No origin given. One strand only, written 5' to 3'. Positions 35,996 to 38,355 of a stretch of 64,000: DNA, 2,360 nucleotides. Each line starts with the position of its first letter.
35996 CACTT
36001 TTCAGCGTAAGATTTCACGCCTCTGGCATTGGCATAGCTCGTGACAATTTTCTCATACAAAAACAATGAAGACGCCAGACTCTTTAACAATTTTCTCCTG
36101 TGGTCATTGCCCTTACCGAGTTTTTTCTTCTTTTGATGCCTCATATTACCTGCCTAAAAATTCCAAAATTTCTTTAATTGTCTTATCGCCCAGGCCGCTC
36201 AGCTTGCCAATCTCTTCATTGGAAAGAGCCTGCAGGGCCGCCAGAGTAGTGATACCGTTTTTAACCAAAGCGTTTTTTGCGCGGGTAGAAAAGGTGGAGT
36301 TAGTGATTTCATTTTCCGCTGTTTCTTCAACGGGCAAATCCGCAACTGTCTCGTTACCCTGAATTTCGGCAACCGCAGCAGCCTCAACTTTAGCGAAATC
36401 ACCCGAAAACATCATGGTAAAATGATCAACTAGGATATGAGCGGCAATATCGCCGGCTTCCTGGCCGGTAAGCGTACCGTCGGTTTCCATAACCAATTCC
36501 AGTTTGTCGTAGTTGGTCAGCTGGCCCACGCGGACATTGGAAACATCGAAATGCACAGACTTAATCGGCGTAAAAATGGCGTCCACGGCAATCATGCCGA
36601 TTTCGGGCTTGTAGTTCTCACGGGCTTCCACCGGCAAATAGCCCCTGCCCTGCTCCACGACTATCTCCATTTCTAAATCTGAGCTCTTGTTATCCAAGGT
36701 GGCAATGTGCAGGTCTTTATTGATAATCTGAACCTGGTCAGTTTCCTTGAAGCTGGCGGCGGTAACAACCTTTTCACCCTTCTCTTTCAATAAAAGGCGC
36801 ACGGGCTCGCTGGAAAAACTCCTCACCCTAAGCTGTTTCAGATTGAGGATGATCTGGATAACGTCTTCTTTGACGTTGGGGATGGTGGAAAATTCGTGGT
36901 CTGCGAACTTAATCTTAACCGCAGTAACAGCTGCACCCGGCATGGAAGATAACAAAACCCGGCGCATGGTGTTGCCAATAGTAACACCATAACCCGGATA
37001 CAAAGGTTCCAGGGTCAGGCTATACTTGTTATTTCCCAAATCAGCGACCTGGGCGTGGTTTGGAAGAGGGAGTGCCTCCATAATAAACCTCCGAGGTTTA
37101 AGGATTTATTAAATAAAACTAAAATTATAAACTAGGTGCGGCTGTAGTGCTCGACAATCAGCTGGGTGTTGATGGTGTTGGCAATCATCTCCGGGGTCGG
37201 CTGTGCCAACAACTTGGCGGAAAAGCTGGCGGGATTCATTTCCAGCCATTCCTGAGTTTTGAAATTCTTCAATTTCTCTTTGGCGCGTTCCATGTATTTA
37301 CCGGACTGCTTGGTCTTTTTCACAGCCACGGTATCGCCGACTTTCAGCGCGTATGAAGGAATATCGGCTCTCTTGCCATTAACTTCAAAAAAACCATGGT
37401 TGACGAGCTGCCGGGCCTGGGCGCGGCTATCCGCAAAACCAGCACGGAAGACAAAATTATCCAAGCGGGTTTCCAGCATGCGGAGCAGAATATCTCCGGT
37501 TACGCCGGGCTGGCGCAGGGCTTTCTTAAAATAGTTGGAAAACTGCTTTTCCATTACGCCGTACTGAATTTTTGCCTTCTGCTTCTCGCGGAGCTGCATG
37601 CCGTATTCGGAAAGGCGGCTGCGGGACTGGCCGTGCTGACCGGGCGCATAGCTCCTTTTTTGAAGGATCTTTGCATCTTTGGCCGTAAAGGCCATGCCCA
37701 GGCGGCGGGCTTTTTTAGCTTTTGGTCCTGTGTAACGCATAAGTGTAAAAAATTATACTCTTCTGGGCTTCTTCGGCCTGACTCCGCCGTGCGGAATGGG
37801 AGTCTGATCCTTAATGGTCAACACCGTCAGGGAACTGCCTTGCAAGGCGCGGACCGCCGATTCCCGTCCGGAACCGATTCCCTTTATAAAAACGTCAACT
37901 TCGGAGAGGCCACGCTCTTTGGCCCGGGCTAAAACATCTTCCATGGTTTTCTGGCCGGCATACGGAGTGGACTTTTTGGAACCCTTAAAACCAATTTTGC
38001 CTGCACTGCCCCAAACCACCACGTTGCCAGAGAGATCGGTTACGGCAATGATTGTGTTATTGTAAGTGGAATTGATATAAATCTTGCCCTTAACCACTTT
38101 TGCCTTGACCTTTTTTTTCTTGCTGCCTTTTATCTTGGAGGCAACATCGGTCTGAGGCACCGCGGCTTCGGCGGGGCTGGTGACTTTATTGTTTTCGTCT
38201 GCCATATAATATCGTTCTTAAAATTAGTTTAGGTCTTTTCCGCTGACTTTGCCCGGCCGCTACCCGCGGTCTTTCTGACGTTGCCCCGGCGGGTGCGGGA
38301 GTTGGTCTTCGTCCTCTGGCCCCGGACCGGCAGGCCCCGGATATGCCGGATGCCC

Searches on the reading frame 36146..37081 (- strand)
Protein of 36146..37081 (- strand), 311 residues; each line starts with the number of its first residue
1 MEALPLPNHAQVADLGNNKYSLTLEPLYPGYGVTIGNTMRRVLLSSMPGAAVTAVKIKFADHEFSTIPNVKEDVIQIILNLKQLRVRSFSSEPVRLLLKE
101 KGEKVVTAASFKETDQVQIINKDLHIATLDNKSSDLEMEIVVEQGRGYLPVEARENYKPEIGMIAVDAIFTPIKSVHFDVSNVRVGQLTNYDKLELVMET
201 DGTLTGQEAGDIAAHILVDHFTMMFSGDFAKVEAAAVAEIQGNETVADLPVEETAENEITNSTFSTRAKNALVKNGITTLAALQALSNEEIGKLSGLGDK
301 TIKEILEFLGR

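Call 21: search_protein_families(library=pfam, proteins=[window:36146-37081:-], max_evalue=0.001)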
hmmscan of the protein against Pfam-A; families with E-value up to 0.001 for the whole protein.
window:36146-37081:- (311 aa): 4 families
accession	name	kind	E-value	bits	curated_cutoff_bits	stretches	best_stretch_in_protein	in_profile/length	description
PF01000.31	RNA_pol_A_bac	-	5.3e-29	101.3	33.9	1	55-171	1-119/119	RNA polymerase Rpb3/RpoA insert domain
PF01193.29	RNA_pol_L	-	4.4e-17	62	24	1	25-221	1-74/74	RNA polymerase Rpb3/Rpb11 dimerisation domain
PF03118.21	RNA_pol_A_CTD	-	1.4e-09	37.9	23.8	1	253-309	9-65/67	Bacterial RNA polymerase, alpha chain C terminal domain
PF14520.12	HHH_5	-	3.6e-05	24.6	27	1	271-309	17-55/57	Helix-hairpin-helix domain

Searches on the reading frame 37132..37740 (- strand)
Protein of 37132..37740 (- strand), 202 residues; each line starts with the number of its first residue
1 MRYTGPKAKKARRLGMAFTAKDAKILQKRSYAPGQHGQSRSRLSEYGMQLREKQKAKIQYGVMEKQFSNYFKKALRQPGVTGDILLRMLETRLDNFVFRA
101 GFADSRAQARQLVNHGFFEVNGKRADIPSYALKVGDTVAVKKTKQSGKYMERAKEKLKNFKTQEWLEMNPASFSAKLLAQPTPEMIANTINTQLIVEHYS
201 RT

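Call 21: search_protein_families(library=pfam, proteins=[window:37132-37740:-], max_evalue=0.001)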
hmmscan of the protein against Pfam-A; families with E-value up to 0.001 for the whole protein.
window:37132-37740:- (202 aa): 3 families
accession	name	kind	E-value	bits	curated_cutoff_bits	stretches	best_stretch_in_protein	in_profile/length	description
PF00163.24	Ribosomal_S4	-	6.3e-29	101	23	1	2-90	1-95/95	Ribosomal protein S4/S9 N-terminal domain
PF01479.30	S4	-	7.1e-19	67.7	22.8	1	92-138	2-48/48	S4 domain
PF22421.1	SYY_C-terminal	-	0.0009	19.5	27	0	91-136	19-64/83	Tyrosine--tRNA ligase SYY-like C-terminal domain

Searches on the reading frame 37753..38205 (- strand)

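Call 21: search_protein_families(library=pfam, proteins=[window:37753-38205:-], max_evalue=0.001)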
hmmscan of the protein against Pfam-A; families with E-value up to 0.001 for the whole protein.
window:37753-38205:- (150 aa): 1 family
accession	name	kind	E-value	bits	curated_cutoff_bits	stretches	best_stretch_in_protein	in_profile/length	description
PF00411.24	Ribosomal_S11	-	1.3e-37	129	25.1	1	40-149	1-110/110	Ribosomal protein S11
